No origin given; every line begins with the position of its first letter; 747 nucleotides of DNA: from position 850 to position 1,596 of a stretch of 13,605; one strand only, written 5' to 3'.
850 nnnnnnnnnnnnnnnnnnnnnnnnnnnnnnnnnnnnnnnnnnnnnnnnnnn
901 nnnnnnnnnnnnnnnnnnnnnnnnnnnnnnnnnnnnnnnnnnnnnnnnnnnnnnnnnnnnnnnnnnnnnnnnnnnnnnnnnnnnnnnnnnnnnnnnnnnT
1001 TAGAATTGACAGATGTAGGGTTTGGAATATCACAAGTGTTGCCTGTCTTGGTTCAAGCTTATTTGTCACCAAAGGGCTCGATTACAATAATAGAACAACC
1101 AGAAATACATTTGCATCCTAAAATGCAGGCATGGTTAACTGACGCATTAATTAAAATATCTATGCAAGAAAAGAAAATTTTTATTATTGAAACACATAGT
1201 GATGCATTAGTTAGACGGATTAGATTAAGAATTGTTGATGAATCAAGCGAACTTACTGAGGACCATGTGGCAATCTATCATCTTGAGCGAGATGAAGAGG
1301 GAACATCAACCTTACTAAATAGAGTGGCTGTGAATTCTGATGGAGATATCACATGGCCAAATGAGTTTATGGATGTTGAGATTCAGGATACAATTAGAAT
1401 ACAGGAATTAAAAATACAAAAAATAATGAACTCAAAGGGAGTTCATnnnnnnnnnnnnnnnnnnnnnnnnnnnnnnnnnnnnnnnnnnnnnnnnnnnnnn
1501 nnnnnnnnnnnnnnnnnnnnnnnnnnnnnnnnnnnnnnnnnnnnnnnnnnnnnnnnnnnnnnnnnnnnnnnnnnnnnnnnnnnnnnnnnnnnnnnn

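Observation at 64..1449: ABC-ATPase C-terminal module without Walker A and with Walker B reading EQPE instead of DEPE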

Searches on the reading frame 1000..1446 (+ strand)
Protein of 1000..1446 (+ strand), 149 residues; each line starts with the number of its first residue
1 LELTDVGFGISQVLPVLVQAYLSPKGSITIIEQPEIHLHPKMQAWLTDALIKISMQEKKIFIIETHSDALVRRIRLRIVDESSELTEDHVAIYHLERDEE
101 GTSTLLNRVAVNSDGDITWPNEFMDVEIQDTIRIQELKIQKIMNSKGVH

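Call 71: search_dna_similar(query=window:1000-1446:+, collection=plasmids, mode=protein, max_evalue=0.001, max_rows=40, rows=spread)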
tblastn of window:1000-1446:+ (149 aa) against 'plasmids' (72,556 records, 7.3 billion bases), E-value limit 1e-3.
Records with a match: 96; places in all: 100; records where one place covers at least 80% of the query: 65.
Best place of each record, by identity: <60% 96.
By first word of the organism name: Klebsiella 16; Bacillus 9; Acinetobacter 7; Escherichia 7; Aeromonas 6; Nostoc 6; Campylobacter 3; Rhodococcus 2; Azotobacter 2; Planococcus 2; and 30 more.
By predicted mobility (MOB-suite, as given by PLSDB): non-mobilizable 54; mobilizable 21; conjugative 21.
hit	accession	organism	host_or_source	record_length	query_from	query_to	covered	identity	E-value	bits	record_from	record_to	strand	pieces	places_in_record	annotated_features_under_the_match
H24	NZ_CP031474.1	Vibrio coralliilyticus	Oyster larvae,Bacterium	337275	1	147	99%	50.7%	1e-36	139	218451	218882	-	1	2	AAA family ATPase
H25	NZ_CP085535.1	Aeromonas salmonicida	Brook charr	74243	1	130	87%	41.6%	9e-21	94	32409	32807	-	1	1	DUF3696 domain-containing protein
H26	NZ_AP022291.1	Aeromonas veronii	-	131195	1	130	87%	41.6%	2e-20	94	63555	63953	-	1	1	DUF3696 domain-containing protein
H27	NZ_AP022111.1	Aeromonas caviae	-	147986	1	130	87%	41.6%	2e-20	94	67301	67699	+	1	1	DUF3696 domain-containing protein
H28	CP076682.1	Pseudoalteromonas shioyasakiensis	isolated microorganism,Ocean water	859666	1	148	99%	33.1%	2e-18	88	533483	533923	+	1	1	DUF3696 domain-containing protein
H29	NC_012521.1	Rhodococcus opacus B4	-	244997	2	145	97%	32.4%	2e-17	85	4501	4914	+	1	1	AAA family ATPase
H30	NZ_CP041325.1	Planococcus glaciei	Homo sapiens,cell culture,blood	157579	1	124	83%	37.2%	3e-14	75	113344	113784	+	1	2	AAA family ATPase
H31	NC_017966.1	Tistrella mobilis KA081020-065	-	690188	3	130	86%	35.3%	2e-9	62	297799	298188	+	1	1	AAA family ATPase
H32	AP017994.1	Planktothrix agardhii NIES-204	-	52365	3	144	95%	31.3%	3e-11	67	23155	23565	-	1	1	hypothetical protein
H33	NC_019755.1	Crinalium epipsammum PCC 9333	-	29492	3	134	89%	33.1%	4e-15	78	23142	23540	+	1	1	DUF3696 domain-containing protein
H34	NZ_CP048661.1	Acinetobacter piscicola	Pig,feces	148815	5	125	81%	35.5%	1e-14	77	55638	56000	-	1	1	DUF3696 domain-containing protein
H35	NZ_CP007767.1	Campylobacter peloridis LMG 23910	Pure culture,Shellfish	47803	5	128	83%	34.4%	5e-10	63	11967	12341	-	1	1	AAA family ATPase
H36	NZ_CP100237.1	Burkholderia glumae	cell culture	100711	5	125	81%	34.7%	1e-10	66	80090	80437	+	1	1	DUF3696 domain-containing protein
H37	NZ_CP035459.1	Photobacterium damselae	Neophocaena asiaeorientalis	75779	5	125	81%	34.7%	1e-12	71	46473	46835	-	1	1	DUF3696 domain-containing protein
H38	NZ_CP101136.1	Bacillus paranthracis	single cell,soil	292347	3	135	89%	31.3%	2e-17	85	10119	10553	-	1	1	DUF3696 domain-containing protein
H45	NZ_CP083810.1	Pantoea agglomerans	Eucalyptus grandis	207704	1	144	97%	27.1%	1e-9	62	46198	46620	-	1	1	DUF3696 domain-containing protein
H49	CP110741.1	Klebsiella pneumoniae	Homo sapiens,urine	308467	5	135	88%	28.1%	3e-10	64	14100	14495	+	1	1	AAA family ATPase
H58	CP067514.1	Klebsiella pneumoniae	Homo sapiens,other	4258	13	87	50%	39.2%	3e-4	47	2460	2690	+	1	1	AAA family ATPase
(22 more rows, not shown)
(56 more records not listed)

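Call 72: get_annotated_region(hit=H25, flank=3000)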
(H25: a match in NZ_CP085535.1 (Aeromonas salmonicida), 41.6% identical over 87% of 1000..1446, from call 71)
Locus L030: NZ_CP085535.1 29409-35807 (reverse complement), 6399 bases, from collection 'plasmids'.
description: Aeromonas salmonicida subsp. salmonicida strain 890054 plasmid pAsa9-like, complete sequence
organism: Aeromonas salmonicida (NCBI taxid 29491)
taxonomy: Bacteria; Pseudomonadota; Gammaproteobacteria; Aeromonadales; Aeromonadaceae; Aeromonas; Aeromonas salmonicida
host: -; source: Brook charr; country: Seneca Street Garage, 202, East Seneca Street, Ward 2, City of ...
typing (MOB-suite, as given by PLSDB): conjugative; replicon rep_cluster_1169; relaxase MOBF; mating-pair formation MPF_F
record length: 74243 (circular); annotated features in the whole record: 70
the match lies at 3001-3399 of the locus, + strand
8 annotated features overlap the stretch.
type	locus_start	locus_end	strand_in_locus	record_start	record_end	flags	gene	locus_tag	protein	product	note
CDS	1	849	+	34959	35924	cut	-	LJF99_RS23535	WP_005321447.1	nucleotidyl transferase AbiEii/AbiGii toxin family protein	-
CDS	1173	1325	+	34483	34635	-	-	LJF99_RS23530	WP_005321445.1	Hok/Gef family protein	-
CDS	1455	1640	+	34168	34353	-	-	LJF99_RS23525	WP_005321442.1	hypothetical protein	-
CDS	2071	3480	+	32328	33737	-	-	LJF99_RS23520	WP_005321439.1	DUF3696 domain-containing protein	-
CDS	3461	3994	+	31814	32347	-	-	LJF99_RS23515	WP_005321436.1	hypothetical protein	-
CDS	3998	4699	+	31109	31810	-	-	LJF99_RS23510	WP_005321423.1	RNA ligase family protein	-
CDS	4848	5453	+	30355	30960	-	-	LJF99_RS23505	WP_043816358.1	recombinase family protein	GO:0006310 - DNA recombination [Evidence IEA]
CDS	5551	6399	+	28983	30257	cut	-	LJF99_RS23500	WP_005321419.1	metallophosphoesterase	-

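Call 73: get_annotated_region(hit=H28, flank=3000)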
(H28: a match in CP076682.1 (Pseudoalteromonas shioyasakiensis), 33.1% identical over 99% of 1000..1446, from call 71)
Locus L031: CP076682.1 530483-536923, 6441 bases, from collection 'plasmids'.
description: Pseudoalteromonas shioyasakiensis strain A316 plasmid megaplasmid, complete sequence
organism: Pseudoalteromonas shioyasakiensis (NCBI taxid 1190813)
taxonomy: Bacteria; Pseudomonadota; Gammaproteobacteria; Alteromonadales; Pseudoalteromonadaceae; Pseudoalteromonas; Pseudoalteromonas shioyasakiensis
host: -; source: isolated microorganism,Ocean water; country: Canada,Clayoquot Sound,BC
typing (MOB-suite, as given by PLSDB): non-mobilizable
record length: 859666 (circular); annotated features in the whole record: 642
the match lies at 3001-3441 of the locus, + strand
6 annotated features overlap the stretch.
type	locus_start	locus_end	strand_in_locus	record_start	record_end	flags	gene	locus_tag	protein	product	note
CDS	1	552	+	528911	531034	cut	-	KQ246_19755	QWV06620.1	hypothetical protein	-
CDS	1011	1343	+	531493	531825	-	-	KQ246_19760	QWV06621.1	QacE family quaternary ammonium compound efflux SMR transporter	-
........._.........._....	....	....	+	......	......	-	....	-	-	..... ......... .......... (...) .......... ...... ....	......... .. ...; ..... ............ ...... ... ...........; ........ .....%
CDS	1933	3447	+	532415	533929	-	-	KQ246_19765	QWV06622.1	DUF3696 domain-containing protein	-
CDS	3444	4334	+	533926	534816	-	-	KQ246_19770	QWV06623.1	hypothetical protein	-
CDS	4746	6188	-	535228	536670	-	-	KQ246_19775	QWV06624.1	IS1182 family transposase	-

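Call 74: get_annotated_region(hit=H29, flank=3000)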
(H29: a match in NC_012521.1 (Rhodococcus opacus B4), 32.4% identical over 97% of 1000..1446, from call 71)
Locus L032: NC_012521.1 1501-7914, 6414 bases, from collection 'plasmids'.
description: Rhodococcus opacus B4 plasmid pROB02, complete sequence
organism: Rhodococcus opacus B4 (NCBI taxid 632772)
taxonomy: Bacteria; Actinomycetota; Actinomycetes; Mycobacteriales; Nocardiaceae; Rhodococcus; Rhodococcus opacus; Rhodococcus opacus B4
host: -; source: -; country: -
typing (MOB-suite, as given by PLSDB): mobilizable; replicon rep_cluster_313; relaxase MOBP
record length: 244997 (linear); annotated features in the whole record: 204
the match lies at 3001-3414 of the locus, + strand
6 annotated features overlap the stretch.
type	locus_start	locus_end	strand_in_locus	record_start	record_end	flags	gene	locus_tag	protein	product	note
CDS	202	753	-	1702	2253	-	-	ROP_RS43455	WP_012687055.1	hypothetical protein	-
CDS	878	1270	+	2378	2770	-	-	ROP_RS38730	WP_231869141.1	hypothetical protein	-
CDS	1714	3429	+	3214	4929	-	-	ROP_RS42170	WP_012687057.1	AAA family ATPase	-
CDS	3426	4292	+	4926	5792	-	-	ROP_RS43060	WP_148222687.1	DUF2325 domain-containing protein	-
CDS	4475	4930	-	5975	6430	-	-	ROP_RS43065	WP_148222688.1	HEPN domain-containing protein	-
CDS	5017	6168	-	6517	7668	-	-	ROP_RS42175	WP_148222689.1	DUF262 domain-containing protein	-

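Call 75: get_annotated_region(hit=H38, flank=3000)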
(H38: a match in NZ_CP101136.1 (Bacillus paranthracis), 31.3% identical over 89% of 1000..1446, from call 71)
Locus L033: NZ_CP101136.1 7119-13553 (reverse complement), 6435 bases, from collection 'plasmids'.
description: Bacillus paranthracis strain Bt C4 plasmid unnamed, complete sequence
organism: Bacillus paranthracis (NCBI taxid 2026186)
taxonomy: Bacteria; Bacillota; Bacilli; Bacillales; Bacillaceae; Bacillus; Bacillus paranthracis
host: -; source: single cell,soil; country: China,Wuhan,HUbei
typing (MOB-suite, as given by PLSDB): non-mobilizable; replicon rep_cluster_125,rep_cluster_1698; mating-pair formation MPF_T
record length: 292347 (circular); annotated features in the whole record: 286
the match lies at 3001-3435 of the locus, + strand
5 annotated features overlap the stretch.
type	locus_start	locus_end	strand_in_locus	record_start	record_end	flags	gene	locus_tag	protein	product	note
CDS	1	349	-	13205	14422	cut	-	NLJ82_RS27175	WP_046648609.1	abortive infection system toxin AbiGii family protein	-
CDS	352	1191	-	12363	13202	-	-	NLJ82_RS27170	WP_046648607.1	abortive infection system antitoxin AbiGi family protein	-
CDS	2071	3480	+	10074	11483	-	-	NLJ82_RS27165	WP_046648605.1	DUF3696 domain-containing protein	-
CDS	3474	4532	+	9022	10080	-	-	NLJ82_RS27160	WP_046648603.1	hypothetical protein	-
CDS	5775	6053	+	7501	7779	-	-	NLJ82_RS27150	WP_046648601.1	metalloregulator ArsR/SmtB family transcription factor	GO:0006355 - regulation of DNA-templated transcription [Evidence IEA]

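Call 76: get_annotated_region(hit=H33, flank=3000)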
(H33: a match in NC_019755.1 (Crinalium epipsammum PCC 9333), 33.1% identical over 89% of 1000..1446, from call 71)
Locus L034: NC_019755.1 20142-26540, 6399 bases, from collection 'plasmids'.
description: Crinalium epipsammum PCC 9333 plasmid pCRI9333.06, complete sequence
organism: Crinalium epipsammum PCC 9333 (NCBI taxid 1173022)
taxonomy: Bacteria; Cyanobacteriota; Cyanophyceae; Gomontiellales; Gomontiellaceae; Crinalium; Crinalium epipsammum; Crinalium epipsammum PCC 9333
host: -; source: -; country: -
typing (MOB-suite, as given by PLSDB): non-mobilizable
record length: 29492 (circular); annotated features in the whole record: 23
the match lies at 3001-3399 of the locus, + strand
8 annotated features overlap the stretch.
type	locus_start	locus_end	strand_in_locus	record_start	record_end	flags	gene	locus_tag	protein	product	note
CDS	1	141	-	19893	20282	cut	-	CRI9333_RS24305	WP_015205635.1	hypothetical protein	-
CDS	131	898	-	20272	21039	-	-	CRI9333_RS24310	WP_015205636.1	ParA family protein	-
CDS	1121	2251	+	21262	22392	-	-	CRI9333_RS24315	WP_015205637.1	DUF262 domain-containing protein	-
CDS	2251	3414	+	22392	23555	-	-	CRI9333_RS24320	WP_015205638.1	DUF3696 domain-containing protein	-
CDS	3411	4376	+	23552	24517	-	-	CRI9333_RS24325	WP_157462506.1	hypothetical protein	-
CDS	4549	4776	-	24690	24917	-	-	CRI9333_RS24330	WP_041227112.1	hypothetical protein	-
CDS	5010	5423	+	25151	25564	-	-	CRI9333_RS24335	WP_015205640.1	HAMP domain-containing sensor histidine kinase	GO:0007165 - signal transduction [Evidence IEA]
CDS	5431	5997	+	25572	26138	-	-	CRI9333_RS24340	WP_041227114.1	hypothetical protein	-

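Call 77: get_annotated_region(hit=H45, flank=3000)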
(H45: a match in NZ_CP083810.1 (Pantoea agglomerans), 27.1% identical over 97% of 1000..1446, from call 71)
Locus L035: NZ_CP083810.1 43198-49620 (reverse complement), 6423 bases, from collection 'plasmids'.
description: Pantoea agglomerans strain 33.1 plasmid p33.1_2, complete sequence
organism: Pantoea agglomerans (NCBI taxid 549)
taxonomy: Bacteria; Pseudomonadota; Gammaproteobacteria; Enterobacterales; Erwiniaceae; Pantoea; Pantoea agglomerans
host: -; source: Eucalyptus grandis; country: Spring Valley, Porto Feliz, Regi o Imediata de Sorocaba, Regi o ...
typing (MOB-suite, as given by PLSDB): non-mobilizable; mating-pair formation MPF_G
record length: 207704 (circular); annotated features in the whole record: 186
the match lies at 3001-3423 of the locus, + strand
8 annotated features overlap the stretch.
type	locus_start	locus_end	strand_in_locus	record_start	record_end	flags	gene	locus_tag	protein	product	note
CDS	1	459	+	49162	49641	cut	-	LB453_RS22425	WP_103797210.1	nucleoside deaminase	GO:0009116 - nucleoside metabolic process [Evidence IEA]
CDS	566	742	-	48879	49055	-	-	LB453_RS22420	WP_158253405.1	hypothetical protein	-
CDS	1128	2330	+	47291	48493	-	-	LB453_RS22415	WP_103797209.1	DUF262 domain-containing protein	-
CDS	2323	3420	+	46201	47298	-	-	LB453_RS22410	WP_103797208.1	DUF3696 domain-containing protein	-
CDS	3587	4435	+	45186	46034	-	-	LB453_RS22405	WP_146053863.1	hypothetical protein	-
CDS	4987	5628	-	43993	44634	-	-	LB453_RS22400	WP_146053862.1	hypothetical protein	-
CDS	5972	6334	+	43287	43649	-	-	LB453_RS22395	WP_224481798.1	hypothetical protein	-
CDS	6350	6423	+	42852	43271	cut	-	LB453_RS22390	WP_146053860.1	hypothetical protein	-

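Call 78: get_annotated_region(hit=H49, flank=3000)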
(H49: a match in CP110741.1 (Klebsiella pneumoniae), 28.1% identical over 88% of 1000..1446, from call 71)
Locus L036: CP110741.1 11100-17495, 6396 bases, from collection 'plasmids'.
description: Klebsiella pneumoniae strain INF192 plasmid pINF192.3, complete sequence
organism: Klebsiella pneumoniae (NCBI taxid 573)
taxonomy: Bacteria; Pseudomonadota; Gammaproteobacteria; Enterobacterales; Enterobacteriaceae; Klebsiella; Klebsiella pneumoniae
host: -; source: Homo sapiens,urine; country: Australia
typing (MOB-suite, as given by PLSDB): conjugative; replicon IncFIB,IncHI1B; relaxase MOBH; mating-pair formation MPF_F
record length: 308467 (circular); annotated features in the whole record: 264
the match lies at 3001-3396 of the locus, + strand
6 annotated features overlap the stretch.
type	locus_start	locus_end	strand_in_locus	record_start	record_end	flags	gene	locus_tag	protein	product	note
CDS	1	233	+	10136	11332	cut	-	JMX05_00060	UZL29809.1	hypothetical protein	-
CDS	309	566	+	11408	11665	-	-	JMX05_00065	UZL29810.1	molecular chaperone DnaJ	-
CDS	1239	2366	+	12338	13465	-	-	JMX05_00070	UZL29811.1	DUF262 domain-containing protein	-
CDS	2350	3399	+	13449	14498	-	-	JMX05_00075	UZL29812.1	AAA family ATPase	-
CDS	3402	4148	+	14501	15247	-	-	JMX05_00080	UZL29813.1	hypothetical protein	-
CDS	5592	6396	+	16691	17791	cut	-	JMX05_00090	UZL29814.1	hypothetical protein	-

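Call 79: get_annotated_region(hit=H58, flank=2000)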
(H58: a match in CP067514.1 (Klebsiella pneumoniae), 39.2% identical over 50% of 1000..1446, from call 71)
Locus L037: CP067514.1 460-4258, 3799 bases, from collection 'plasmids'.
description: Klebsiella pneumoniae strain ARLG-8045 plasmid pC708_5, complete sequence
organism: Klebsiella pneumoniae (NCBI taxid 573)
taxonomy: Bacteria; Pseudomonadota; Gammaproteobacteria; Enterobacterales; Enterobacteriaceae; Klebsiella; Klebsiella pneumoniae
host: -; source: Homo sapiens,other; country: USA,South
typing (MOB-suite, as given by PLSDB): non-mobilizable; replicon ColRNAI_rep_cluster_1987
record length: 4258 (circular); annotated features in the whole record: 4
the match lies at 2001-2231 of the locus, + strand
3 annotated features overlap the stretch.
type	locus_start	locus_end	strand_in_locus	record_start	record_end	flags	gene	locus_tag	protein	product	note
CDS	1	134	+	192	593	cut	-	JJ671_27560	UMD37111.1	helix-turn-helix domain-containing protein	-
CDS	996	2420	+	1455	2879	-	-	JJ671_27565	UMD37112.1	AAA family ATPase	-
CDS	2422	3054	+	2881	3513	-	-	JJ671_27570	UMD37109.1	hypothetical protein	-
